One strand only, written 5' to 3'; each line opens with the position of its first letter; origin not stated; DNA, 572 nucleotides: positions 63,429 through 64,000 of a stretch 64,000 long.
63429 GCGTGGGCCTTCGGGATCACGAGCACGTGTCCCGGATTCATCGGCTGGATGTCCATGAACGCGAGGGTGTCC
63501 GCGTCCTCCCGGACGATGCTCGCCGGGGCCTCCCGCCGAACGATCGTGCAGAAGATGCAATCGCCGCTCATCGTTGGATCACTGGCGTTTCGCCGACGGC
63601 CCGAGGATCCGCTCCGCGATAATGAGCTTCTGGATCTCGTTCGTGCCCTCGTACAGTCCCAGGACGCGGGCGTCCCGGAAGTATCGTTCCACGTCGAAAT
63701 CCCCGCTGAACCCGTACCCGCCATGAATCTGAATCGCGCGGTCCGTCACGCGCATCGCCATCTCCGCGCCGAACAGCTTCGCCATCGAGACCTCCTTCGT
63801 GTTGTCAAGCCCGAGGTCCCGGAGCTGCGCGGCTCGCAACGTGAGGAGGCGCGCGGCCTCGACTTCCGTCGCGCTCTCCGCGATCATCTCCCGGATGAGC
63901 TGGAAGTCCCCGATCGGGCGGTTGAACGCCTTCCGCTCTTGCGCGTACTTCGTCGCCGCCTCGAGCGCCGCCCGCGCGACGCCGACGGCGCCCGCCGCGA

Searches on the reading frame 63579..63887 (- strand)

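Call 44: search_protein_families(library=pfam, proteins=[window:63579-63887:-], max_evalue=0.001)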
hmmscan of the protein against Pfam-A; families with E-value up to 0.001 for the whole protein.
window:63579-63887:- (102 aa): 2 families
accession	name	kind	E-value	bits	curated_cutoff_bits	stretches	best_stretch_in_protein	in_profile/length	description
PF00441.29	Acyl-CoA_dh_1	-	3.7e-32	112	22.4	1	1-95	56-150/150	Acyl-CoA dehydrogenase, C-terminal domain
PF08028.16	Acyl-CoA_dh_2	-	1.4e-14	54.9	22.7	1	2-83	44-133/134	Acyl-CoA dehydrogenase, C-terminal domain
